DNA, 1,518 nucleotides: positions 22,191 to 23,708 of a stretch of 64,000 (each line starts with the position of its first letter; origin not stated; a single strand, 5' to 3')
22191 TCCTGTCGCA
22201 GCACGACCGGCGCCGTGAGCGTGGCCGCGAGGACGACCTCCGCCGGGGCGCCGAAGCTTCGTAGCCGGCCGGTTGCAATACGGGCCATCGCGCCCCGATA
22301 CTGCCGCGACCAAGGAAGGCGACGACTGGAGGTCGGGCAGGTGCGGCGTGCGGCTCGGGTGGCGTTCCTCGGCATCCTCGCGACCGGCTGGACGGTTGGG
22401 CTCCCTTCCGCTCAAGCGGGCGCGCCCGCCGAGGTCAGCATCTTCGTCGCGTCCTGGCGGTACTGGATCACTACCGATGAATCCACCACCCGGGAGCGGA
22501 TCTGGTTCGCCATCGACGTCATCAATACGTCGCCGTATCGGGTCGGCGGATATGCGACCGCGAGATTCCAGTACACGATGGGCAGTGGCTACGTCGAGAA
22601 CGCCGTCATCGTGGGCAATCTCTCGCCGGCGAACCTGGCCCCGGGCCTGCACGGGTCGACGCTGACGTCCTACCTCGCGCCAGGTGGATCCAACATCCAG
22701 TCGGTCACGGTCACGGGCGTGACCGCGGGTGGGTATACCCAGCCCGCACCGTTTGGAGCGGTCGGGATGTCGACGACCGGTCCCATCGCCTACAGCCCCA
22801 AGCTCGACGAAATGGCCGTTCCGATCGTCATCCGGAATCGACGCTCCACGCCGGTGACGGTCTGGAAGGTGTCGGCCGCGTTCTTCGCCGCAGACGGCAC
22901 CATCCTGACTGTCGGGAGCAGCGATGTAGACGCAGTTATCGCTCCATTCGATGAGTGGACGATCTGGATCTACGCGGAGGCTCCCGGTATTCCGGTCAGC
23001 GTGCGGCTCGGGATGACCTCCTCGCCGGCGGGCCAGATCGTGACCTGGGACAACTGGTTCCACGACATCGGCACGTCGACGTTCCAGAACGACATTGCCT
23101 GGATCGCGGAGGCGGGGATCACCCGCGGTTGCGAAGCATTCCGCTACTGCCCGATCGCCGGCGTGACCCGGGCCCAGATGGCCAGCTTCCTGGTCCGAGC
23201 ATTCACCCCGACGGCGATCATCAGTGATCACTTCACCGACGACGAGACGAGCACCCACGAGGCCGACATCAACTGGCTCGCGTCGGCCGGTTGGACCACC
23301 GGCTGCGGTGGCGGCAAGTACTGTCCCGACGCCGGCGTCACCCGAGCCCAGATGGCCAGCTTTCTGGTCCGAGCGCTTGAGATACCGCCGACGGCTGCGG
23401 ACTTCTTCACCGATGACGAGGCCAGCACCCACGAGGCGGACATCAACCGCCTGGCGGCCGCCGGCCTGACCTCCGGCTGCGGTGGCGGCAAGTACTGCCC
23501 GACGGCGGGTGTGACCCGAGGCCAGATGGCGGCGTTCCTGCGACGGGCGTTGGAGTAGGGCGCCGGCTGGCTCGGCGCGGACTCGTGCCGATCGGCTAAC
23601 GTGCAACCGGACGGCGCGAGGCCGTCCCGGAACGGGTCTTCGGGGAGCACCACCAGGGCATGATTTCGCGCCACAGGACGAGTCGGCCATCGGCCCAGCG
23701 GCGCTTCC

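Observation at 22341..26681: Cassette of three secreted proteins sharing one triple Cys-pair SLH-like anchor: unknown beta-rich protein, lysyl-oxidase homologue, PQQ/GSDH-type beta-propeller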

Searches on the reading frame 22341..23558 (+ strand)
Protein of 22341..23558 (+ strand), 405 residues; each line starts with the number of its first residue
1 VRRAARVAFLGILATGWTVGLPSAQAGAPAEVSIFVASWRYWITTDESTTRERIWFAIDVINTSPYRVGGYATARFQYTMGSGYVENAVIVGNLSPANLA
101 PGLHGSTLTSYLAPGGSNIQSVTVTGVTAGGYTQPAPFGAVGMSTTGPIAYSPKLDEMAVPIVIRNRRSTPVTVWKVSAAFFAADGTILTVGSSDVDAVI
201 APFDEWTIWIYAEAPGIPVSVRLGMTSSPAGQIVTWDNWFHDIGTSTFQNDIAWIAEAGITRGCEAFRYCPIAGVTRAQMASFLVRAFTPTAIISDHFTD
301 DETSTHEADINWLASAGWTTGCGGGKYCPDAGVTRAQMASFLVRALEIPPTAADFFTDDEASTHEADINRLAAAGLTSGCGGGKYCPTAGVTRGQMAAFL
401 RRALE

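Call 3: search_protein_families(library=pfam, proteins=[window:22341-23558:+], max_evalue=0.1)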
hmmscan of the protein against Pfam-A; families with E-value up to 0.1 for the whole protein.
window:22341-23558:+ (405 aa): 3 families
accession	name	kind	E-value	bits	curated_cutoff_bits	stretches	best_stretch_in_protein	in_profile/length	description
PF00395.25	SLH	-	3.7e-14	52.9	20.8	2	356-397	2-44/44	S-layer homology domain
PF07878.17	RHH_5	-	0.016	15.4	26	0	328-343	20-35/43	CopG-like RHH_1 or ribbon-helix-helix domain, RHH_5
PF18602.6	Rap1a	-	0.081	13.9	27.7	0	322-348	41-67/90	Rap1a immunity proteins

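Call 4: search_protein_families(library=ncbifam, proteins=[window:22341-23558:+], max_evalue=0.1)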
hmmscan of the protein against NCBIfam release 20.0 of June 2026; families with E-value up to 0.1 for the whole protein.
window:22341-23558:+ (405 aa): 2 families
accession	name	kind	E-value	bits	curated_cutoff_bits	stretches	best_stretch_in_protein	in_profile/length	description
NF033190.2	inl_like_NEAT_1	exception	7.1e-11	41.1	1275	1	307-403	592-690/754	NEAT domain-containing leucine-rich repeat protein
NF005439.0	PRK07027.1-3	equivalog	0.071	13.2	261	0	356-390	67-102/150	cobalamin biosynthesis protein CbiG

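Call 20: find_homologous_proteins(query=window:22341-23558:+)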
Query window:22341-23558:+ (405 aa): 7036 proteins with E <= 0.001 among 8000 candidates; the best 120 are listed.
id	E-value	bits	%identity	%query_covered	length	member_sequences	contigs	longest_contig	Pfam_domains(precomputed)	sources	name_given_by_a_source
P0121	3.5e-270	914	100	100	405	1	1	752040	PF00395.26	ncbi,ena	-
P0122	7.2e-140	484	58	99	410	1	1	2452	PF00395.26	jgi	jgi:hypothetical protein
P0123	1.2e-110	388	56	42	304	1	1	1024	PF00395.26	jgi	jgi:hypothetical protein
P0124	9.0e-106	372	60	41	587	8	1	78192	PF02557.23,PF00395.26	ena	-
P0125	1.0e-105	372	49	100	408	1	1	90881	PF00395.26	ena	-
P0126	3.2e-104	367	59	40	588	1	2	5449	PF06904.18,PF26571.1,PF00395.26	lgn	-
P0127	9.8e-99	349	56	41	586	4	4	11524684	PF26571.1,PF00395.26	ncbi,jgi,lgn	ncbi:MAG: S-layer homology domain-containing protein [Deltaproteobacteria bacterium]|jgi:hypothetica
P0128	2.8e-95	338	45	91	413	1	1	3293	PF00395.26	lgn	-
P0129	1.4e-94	335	61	41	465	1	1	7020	PF00395.26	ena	-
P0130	4.4e-93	330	46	95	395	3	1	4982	PF00395.26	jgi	jgi:hypothetical protein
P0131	6.2e-92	327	64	41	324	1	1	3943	PF00395.26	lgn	-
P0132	5.8e-91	323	47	93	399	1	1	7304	PF00395.26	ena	-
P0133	1.5e-90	322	61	41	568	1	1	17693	PF00395.26,PF07995.18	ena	-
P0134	2.3e-90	321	61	40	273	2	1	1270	PF00395.26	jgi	jgi:hypothetical protein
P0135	4.9e-90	320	59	41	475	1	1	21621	PF00395.26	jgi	jgi:hypothetical protein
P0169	2.3e-78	282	43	95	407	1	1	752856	PF00395.26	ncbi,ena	-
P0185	3.8e-75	271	42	95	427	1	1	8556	PF00395.26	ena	-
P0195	1.1e-72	263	40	100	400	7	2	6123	PF00395.26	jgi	jgi:hypothetical protein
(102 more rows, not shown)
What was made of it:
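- Closest known: SLH-trimer-anchored surface proteins and exoenzymes of Firmicutes. Same: Diverse catalytic domains share one anchor (call 20).
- The shared anchor is generic (call 20).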

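Call 22: find_encoding_contigs(protein=P0125, flank=8000, max_places=3)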
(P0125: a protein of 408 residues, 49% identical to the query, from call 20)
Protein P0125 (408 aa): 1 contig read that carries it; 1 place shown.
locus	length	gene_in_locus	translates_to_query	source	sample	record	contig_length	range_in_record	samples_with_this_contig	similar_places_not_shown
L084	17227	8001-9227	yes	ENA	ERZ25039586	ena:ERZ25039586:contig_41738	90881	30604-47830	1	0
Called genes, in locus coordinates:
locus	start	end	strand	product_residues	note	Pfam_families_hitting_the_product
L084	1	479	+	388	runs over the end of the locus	PF13393:tRNA-synt_His, PF00587:tRNA-synt_2b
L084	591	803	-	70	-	-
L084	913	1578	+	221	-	PF01336:tRNA_anti-codon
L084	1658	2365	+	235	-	-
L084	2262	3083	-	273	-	-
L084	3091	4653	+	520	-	PF13673:Acetyltransf_10 (faint), PF08445:FR47 (faint), PF00583:Acetyltransf_1, PF13508:Acetyltransf_7, PF00892:EamA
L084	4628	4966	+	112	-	PF00892:EamA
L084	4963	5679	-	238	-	PF12804:NTP_transf_3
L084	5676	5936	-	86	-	-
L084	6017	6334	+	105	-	PF00009:GTP_EFTU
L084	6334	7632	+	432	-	PF00009:GTP_EFTU, PF22042:EF-G_D2, PF03144:GTP_EFTU_D2, PF00679:EFG_C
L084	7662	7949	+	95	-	PF21018:BipA_C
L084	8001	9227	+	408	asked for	PF00395:SLH (faint)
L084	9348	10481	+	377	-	-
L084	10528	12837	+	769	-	PF00266:Aminotran_5, PF01053:Cys_Met_Meta_PP (weak), PF03054:tRNA_Me_trans, PF20259:tRNA_Me_trans_M, PF20258:tRNA_Me_trans_C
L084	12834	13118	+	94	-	-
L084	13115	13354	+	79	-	-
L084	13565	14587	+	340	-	PF00356:LacI, PF00532:Peripla_BP_1, PF13407:Peripla_BP_4, PF13377:Peripla_BP_3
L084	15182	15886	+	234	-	PF01547:SBP_bac_1, PF13416:SBP_bac_8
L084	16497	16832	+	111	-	PF00528:BPD_transp_1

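Call 23: find_encoding_contigs(protein=P0169, flank=8000, max_places=3)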
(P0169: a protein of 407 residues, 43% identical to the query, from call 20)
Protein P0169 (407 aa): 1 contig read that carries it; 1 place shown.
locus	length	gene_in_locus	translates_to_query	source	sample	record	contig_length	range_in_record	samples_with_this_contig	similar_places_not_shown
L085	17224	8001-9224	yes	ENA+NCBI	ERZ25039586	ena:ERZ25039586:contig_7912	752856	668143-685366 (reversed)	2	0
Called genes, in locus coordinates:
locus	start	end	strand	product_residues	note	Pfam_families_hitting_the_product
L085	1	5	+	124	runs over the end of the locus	PF01850:PIN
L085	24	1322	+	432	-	PF13393:tRNA-synt_His, PF00587:tRNA-synt_2b, PF03129:HGTP_anticodon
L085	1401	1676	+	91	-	-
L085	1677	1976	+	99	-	PF03795:YCII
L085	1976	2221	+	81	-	-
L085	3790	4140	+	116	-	PF00152:tRNA-synt_2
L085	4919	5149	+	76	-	PF00892:EamA (weak)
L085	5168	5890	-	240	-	PF12804:NTP_transf_3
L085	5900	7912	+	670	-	PF00009:GTP_EFTU, PF01926:MMR_HSR1 (weak), PF22042:EF-G_D2, PF03144:GTP_EFTU_D2, PF00679:EFG_C, PF21018:BipA_C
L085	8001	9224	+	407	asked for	PF00395:SLH (faint)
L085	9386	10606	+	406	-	PF01186:Lysyl_oxidase, PF00395:SLH (faint)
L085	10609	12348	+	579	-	PF07995:GSDH, PF00395:SLH (faint)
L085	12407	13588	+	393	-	PF00266:Aminotran_5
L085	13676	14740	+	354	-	PF03054:tRNA_Me_trans, PF20259:tRNA_Me_trans_M, PF20258:tRNA_Me_trans_C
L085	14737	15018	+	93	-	-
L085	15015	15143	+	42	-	-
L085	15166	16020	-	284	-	PF00775:Dioxygenase_C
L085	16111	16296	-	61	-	-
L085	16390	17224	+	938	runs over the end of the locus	PF01411:tRNA-synt_2c, PF07973:tRNA_SAD, PF02272:DHHA1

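Call 29: find_encoding_contigs(protein=P0185, flank=8000, max_places=2)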
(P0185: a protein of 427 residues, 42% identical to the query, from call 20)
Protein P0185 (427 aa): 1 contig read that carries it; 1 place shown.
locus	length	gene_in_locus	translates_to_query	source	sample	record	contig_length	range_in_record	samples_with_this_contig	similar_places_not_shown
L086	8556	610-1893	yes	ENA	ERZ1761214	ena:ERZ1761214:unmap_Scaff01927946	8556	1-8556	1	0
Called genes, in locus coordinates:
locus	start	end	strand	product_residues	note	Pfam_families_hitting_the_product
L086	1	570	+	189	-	?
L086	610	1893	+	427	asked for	PF00395:SLH (faint)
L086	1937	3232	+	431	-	PF01186:Lysyl_oxidase, PF00395:SLH (faint)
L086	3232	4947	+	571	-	PF07995:GSDH, PF00395:SLH (weak)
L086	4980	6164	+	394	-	PF00266:Aminotran_5, PF01053:Cys_Met_Meta_PP (weak), PF01212:Beta_elim_lyase (weak)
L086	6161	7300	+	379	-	PF03054:tRNA_Me_trans, PF20259:tRNA_Me_trans_M, PF20258:tRNA_Me_trans_C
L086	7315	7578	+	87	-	-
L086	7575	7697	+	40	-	-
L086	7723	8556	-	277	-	?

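Call 30: find_encoding_contigs(protein=P0132, flank=8000, max_places=2)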
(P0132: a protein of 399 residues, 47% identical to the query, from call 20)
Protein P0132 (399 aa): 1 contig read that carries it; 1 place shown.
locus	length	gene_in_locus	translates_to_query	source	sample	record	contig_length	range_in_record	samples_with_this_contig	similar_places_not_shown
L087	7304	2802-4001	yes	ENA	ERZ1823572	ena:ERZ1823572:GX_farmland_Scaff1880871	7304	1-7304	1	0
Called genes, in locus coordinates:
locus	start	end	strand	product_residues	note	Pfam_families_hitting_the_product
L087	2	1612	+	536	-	?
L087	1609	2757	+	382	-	PF01757:Acyl_transf_3, PF07786:HGSNAT_cat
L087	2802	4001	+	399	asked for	PF00395:SLH (faint)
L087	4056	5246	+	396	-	PF00266:Aminotran_5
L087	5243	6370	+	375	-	PF03054:tRNA_Me_trans, PF20259:tRNA_Me_trans_M, PF20258:tRNA_Me_trans_C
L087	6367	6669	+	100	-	-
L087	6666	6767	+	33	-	-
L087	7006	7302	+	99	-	?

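Call 31: find_encoding_contigs(protein=P0195, flank=8000, max_places=2)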
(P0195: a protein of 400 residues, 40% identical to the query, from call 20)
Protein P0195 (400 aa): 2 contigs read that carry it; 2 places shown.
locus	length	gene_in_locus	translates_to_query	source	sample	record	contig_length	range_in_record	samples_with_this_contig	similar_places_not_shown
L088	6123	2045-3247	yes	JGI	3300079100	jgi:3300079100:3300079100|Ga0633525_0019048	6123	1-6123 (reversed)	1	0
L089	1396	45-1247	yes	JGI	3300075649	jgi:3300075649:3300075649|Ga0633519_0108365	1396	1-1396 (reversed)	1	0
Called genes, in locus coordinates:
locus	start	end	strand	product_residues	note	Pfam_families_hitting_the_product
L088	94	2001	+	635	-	PF00009:GTP_EFTU, PF01926:MMR_HSR1 (weak), PF22042:EF-G_D2, PF03144:GTP_EFTU_D2, PF00679:EFG_C, PF21018:BipA_C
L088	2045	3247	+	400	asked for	PF00395:SLH (faint)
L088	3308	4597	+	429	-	PF01186:Lysyl_oxidase, PF00395:SLH (faint)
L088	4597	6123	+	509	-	?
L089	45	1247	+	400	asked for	PF00395:SLH (faint)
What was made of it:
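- L084-L088 have P1-like proteins (calls 22, 23, 29-31). The trio recurs in L085, L086 and L088 (calls 23, 29, 31).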

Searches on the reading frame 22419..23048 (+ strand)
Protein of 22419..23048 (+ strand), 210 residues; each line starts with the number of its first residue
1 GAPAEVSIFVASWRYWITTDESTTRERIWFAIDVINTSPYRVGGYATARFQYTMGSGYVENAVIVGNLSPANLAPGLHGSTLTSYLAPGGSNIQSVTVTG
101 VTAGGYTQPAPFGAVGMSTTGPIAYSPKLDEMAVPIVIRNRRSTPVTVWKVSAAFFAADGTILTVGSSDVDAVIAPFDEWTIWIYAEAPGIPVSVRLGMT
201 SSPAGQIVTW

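Call 32: predict_structure(alignment_id=A3)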
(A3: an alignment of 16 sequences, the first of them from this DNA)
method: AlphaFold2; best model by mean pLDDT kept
length: 210 residues; sequences in the alignment: 16
mean_pLDDT: 93.7   pTM: 0.89
mean pLDDT of the five models: 93.7, 93.5, 93.5, 93.2, 92.6
residues with pLDDT >= 90: 176; 70-90: 29; 50-70: 5; < 50: 0
segments of 3 or more residues with pLDDT < 50: none
pLDDT, mean of each block of 10 residues (from residue 1): 92 96 92 97 96 95 94 93 91 94 95 93 97 97 92 97 96 95 97 94 71
secondary structure, 60 per line:
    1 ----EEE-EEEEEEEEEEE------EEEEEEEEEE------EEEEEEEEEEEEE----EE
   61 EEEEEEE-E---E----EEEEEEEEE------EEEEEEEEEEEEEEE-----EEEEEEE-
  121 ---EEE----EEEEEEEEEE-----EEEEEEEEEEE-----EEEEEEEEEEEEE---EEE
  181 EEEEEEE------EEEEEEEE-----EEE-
elements in order: E5-7 E9-19 E26-35 E42-54 E59-67 E78-86 E93-107 E113-119 E124-126 E131-140 E146-156 E162-174 E178-187 E194-201 E207-209
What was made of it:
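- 22341..23558 (+): P1, 405 aa. Signal peptide about 22341-22418. Two tandem FxLYD-like beta-sandwich domains about 22419-23054. Three Cys-pair SLH modules 23055-23558. AlphaFold2 model has pLDDT 93.7 and is all-beta, two sandwiches (call 32).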

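Call 35: fold_search(model_id=the predicted structure, library=pdb)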
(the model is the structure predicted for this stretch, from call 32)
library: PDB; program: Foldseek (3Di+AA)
matches with E <= 10: 1705; with E <= 0.001: 197
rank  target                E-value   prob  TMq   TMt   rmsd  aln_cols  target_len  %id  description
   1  1ex0_B                1.6e-06  1.00  0.25  0.09  21.3       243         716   12  HUMAN FACTOR XIII, MUTANT W279F ZYMOGEN (released 2003-12-23)
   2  4kty_A                1.9e-06  1.00  0.29  0.10  18.9       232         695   12  Fibrin-stabilizing factor with a bound ligand (released 2013-12-04)
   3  5mhn_B                2.1e-06  1.00  0.28  0.10  19.6       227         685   11  FXIIIa in complex with the inhibitor ZED2360 (released 2017-12-20)
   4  5mho_A                2.2e-06  1.00  0.30  0.11  19.3       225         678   10  FXIIIa in complex with the inhibitor ZED2369 (released 2017-12-20)
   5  1g4m_A                4.0e-06  0.99  0.25  0.17  22.7       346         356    9  CRYSTAL STRUCTURE OF BOVINE BETA-ARRESTIN 1 (released 2001-10-03)
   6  6kl7_A                4.8e-06  0.98  0.24  0.17  23.5       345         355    8  Beta-arrestin 1 mutant S13D/T275D (released 2020-01-29)
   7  5mhl_B                6.1e-06  1.00  0.28  0.10  19.4       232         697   12  FXIIIa in complex with the inhibitor Mi0621 (released 2017-12-20)
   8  1f13_B                6.5e-06  1.00  0.28  0.09  20.5       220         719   12  RECOMBINANT HUMAN CELLULAR COAGULATION FACTOR XIII (released 1998-08-12)
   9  1g4m_B                7.3e-06  0.98  0.26  0.17  23.0       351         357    8  CRYSTAL STRUCTURE OF BOVINE BETA-ARRESTIN 1 (released 2001-10-03)
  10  9kyu_A                7.8e-06  0.99  0.21  0.16  22.9       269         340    9  Structure of beta-arrestin1 in complex with mouse C5aR1pp (released 2025-11-26)
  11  3gd1_C                8.2e-06  0.99  0.25  0.17  22.5       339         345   10  Structure of an Arrestin/Clathrin complex reveals a novel clathrin binding domain that modulates receptor trafficking (released 2009-08-25)
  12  5mhl_A                9.3e-06  1.00  0.28  0.10  19.2       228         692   11  FXIIIa in complex with the inhibitor Mi0621 (released 2017-12-20)
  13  1fie_A                9.3e-06  0.99  0.26  0.09  20.4       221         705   12  RECOMBINANT HUMAN COAGULATION FACTOR XIII (released 1997-02-12)
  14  8i0z_A                9.3e-06  0.91  0.22  0.15  24.6       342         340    9  Structure of beta-arrestin2 in complex with a phosphopeptide corresponding to the human C5a anaphylatoxin chemotactic  (released 2023-05-17)
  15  1evu_B                9.9e-06  1.00  0.28  0.10  20.3       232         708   12  HUMAN FACTOR XIII WITH CALCIUM BOUND IN THE ION SITE (released 2000-05-10)
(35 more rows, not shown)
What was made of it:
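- On FxLYD domain (NCBIfam NF038353), for the P1 N-terminus: The fold is two beta-sandwiches (calls 32, 35).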

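Call 55: search_protein_families(library=pfam, alignment_id=A3, max_evalue=1)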
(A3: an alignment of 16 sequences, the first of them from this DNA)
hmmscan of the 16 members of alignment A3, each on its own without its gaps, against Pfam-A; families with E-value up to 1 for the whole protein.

A. member 1, seq(210 aa): 0 families

B. families by the number of members that match (of 16 scanned): 6 families
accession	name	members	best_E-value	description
PF07732.21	Cu-oxidase_3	1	0.009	Multicopper oxidase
PF18368.7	Ig_GlcNase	1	0.015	Exo-beta-D-glucosaminidase Ig-fold domain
PF03896.21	TRAP_alpha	1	0.032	Translocon-associated protein (TRAP), alpha subunit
PF11906.13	DUF3426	1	0.066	Protein of unknown function (DUF3426)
PF03168.19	LEA_2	1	0.16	Late embryogenesis abundant protein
PF00773.25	RNB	1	0.44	RNB domain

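Call 56: search_protein_families(library=ncbifam, alignment_id=A3, max_evalue=1)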
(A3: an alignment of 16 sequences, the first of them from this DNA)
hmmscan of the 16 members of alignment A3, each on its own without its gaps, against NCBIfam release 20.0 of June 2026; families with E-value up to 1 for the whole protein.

A. member 1, seq(210 aa): 0 families

B. families by the number of members that match (of 16 scanned): 7 families
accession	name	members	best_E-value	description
NF038353.1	FxLYD_dom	8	3.1e-07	FxLYD domain-containing protein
TIGR04398.1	SLAP_DUP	2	0.0042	SLAP domain-containing protein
TIGR04534.2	ELWxxDGT_rpt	1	0.0096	ELWxxDGT repeat protein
NF045517.1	halo_surf_dom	1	0.029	BGTF surface domain-containing protein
NF033207.2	midcut_by_XrtH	1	0.046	midcut-by-XrtH protein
TIGR03389.1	laccase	1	0.12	laccase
NF010093.0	PRK13579.1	1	0.24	glycine cleavage system aminomethyltransferase GcvT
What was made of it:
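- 22341..23558 (+): NCBIfam FxLYD_dom matches 8 of 16 family members, best 3.1e-7, but not the window copy itself (call 56).
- On FxLYD domain (NCBIfam NF038353), for the P1 N-terminus: The window protein itself has no hit at E <= 1 (call 56).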
